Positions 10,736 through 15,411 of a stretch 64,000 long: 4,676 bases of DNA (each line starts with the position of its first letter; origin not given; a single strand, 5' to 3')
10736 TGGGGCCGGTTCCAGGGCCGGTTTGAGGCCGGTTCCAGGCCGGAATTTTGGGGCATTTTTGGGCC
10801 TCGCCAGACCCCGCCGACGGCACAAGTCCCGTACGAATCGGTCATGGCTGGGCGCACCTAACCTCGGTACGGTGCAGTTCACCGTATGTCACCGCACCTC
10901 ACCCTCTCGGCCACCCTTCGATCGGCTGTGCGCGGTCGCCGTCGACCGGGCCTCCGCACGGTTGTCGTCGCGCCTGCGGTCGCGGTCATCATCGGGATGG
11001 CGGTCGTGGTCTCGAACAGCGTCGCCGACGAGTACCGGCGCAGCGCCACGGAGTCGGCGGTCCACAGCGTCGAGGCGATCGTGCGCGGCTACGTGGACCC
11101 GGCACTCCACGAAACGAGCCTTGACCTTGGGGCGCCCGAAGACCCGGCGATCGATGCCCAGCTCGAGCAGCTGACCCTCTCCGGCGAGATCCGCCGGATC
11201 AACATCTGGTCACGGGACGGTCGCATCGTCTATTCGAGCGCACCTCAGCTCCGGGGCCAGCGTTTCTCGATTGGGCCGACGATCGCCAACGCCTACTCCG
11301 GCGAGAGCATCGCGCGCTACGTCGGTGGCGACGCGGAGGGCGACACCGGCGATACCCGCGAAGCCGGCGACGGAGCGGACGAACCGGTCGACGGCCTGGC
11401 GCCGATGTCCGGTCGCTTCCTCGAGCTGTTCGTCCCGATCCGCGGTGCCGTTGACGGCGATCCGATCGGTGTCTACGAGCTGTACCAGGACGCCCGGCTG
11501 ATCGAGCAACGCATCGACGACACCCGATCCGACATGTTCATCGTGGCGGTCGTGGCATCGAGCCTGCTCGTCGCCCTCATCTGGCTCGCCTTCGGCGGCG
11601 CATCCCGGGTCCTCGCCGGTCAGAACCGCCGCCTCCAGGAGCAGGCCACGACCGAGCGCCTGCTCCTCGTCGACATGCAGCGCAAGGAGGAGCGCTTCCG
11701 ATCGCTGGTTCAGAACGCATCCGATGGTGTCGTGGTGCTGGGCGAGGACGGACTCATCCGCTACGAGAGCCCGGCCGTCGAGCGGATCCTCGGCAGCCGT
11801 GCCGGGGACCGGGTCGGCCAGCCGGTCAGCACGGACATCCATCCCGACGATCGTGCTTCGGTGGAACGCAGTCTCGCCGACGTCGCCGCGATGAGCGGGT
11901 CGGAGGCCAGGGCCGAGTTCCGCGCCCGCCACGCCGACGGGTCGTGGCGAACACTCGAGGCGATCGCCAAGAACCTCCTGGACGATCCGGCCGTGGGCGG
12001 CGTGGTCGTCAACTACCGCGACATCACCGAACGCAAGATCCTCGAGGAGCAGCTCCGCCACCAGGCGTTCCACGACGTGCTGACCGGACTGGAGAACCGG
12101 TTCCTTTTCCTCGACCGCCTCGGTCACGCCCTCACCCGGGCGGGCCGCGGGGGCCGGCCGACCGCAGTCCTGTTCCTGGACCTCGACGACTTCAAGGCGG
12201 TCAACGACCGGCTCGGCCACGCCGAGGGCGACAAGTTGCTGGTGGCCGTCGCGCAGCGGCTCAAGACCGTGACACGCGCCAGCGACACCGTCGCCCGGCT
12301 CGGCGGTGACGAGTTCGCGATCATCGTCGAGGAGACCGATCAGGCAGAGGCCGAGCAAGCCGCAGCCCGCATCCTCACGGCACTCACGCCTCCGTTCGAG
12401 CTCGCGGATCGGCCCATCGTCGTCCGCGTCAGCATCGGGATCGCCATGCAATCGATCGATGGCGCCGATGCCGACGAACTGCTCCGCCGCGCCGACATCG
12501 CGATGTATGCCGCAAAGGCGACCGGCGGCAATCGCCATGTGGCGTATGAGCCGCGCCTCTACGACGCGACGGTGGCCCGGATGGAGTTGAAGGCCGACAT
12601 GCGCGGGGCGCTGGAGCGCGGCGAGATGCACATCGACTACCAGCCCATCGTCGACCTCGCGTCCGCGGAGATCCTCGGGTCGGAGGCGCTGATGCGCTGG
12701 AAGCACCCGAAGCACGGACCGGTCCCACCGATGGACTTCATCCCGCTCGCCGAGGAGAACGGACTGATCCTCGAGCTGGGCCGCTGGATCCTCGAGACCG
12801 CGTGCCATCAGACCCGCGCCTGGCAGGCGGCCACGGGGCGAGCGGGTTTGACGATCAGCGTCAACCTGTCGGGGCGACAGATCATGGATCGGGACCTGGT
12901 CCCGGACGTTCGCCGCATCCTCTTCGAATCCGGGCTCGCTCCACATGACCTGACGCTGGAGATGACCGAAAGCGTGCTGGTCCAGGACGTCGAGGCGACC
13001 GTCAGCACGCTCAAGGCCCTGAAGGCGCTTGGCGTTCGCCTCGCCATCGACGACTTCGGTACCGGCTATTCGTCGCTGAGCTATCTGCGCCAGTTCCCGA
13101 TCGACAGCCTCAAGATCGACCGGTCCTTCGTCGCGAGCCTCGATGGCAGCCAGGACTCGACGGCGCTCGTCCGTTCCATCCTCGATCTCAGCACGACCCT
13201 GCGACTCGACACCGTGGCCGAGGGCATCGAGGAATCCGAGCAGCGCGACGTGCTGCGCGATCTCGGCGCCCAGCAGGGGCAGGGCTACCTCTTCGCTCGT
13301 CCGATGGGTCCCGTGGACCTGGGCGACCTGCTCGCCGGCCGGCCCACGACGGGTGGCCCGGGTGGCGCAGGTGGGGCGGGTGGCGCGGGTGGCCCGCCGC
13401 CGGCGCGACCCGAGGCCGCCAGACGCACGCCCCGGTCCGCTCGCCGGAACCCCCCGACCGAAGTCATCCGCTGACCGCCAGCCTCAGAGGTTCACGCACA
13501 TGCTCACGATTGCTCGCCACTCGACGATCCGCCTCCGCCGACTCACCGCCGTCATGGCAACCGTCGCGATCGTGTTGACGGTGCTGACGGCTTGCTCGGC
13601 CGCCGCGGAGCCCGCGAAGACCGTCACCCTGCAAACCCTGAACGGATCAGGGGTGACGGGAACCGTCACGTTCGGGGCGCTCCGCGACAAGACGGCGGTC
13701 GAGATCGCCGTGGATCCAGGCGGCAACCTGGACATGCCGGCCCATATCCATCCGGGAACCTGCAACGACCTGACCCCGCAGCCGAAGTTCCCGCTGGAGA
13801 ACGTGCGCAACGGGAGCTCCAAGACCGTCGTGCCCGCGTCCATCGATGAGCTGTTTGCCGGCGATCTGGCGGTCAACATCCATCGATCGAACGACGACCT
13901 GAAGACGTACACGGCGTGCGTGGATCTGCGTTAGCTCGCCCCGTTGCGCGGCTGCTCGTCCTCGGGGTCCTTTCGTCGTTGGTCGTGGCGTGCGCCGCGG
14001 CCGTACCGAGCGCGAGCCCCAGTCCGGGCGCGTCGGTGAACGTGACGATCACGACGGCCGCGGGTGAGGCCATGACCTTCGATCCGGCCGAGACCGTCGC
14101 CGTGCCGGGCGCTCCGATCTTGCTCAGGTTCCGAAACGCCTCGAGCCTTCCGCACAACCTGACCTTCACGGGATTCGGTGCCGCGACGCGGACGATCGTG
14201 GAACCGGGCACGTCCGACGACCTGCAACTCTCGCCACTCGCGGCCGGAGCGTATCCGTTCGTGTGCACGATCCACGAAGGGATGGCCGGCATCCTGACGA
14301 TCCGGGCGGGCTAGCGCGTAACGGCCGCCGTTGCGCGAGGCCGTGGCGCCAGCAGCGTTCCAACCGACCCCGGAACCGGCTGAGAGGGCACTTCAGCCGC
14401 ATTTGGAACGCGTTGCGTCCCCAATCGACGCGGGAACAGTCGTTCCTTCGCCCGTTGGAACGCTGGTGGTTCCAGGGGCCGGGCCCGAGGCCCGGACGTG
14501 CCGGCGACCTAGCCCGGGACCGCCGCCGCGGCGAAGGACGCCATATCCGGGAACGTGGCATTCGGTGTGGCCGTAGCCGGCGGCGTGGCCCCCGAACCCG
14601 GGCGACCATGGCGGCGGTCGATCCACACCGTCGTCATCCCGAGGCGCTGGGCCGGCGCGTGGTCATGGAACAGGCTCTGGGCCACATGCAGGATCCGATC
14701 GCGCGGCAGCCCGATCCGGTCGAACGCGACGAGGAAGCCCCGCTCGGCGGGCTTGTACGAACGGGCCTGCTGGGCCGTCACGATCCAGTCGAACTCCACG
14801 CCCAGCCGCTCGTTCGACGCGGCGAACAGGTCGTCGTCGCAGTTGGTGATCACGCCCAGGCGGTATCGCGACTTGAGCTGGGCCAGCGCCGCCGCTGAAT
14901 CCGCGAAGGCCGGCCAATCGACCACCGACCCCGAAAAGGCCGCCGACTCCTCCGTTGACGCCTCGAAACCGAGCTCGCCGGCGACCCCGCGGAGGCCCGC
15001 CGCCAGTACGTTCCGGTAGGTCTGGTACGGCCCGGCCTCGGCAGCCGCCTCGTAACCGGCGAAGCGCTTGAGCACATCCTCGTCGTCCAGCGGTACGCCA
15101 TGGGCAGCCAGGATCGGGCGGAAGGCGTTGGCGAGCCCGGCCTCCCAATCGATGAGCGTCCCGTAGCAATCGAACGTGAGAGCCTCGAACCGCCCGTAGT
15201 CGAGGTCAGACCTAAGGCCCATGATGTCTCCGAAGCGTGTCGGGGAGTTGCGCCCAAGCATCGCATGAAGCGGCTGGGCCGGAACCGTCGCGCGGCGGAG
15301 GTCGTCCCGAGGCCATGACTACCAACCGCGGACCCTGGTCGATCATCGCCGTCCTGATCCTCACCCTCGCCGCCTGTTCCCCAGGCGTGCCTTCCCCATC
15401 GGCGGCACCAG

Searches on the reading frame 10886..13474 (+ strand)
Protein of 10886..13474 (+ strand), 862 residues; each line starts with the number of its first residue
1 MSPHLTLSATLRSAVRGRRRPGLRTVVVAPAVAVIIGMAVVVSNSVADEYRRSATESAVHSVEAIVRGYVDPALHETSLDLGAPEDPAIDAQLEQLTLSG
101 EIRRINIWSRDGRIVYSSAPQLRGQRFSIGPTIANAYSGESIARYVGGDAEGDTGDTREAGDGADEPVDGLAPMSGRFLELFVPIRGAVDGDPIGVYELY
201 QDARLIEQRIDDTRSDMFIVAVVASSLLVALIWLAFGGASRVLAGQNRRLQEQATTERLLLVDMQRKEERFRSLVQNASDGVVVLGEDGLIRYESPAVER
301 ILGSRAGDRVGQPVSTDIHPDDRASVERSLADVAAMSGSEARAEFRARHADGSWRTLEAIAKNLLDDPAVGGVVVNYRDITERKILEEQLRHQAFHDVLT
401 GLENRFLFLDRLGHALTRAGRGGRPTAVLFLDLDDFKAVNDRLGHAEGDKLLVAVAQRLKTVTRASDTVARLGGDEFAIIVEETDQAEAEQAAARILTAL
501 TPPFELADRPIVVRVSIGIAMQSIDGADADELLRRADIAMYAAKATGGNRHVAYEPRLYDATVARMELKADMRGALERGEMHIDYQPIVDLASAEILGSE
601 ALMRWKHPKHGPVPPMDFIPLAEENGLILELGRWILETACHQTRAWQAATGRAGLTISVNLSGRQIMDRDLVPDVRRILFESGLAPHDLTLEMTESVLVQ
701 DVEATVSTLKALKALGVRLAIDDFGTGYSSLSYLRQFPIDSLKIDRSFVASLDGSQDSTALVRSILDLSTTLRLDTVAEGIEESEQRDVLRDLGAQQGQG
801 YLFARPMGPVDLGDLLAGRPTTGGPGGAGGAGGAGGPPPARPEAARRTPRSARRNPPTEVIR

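Call 7: search_protein_families(library=pfam, proteins=[window:10886-13474:+], max_evalue=0.001)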
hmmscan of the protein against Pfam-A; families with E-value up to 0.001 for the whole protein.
window:10886-13474:+ (862 aa): 7 families
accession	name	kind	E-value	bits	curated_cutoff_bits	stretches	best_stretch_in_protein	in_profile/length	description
PF00563.25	EAL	-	8.5e-74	248.3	31.3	1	571-806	3-236/236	EAL domain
PF00990.26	GGDEF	-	6.1e-50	169.6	23.8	1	394-550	1-161/161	Diguanylate cyclase, GGDEF domain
PF00989.32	PAS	-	9.8e-11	42.1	22.6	1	269-380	1-113/113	PAS fold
PF08447.18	PAS_3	-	3.3e-10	40.5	25.6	1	295-365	5-76/89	PAS fold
PF08448.16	PAS_4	-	8.4e-09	36.1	23.1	1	277-384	3-109/110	PAS fold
PF13426.13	PAS_9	-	1.8e-05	25.4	27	1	279-382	1-103/103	PAS domain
PF13188.13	PAS_8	-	3.4e-05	24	21.8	1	269-328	1-59/65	PAS domain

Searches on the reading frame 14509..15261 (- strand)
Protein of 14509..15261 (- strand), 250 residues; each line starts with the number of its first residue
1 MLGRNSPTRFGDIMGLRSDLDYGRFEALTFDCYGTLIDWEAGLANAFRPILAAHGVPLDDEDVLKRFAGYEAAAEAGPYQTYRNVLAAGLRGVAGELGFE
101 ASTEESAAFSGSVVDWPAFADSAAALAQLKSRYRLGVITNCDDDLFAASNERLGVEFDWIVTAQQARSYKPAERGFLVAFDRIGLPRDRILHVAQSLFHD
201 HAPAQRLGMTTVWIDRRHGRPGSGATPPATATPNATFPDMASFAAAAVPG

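Call 7: search_protein_families(library=pfam, proteins=[window:14509-15261:-], max_evalue=0.001)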
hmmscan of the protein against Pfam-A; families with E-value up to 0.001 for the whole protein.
window:14509-15261:- (250 aa): 2 families
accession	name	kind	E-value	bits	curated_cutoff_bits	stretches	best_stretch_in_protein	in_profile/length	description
PF13419.12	HAD_2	-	3.7e-10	40.6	23.8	1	30-214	3-178/178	Haloacid dehalogenase-like hydrolase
PF00702.32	Hydrolase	-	3.8e-10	40.9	26.4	1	26-193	2-177/191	haloacid dehalogenase-like hydrolase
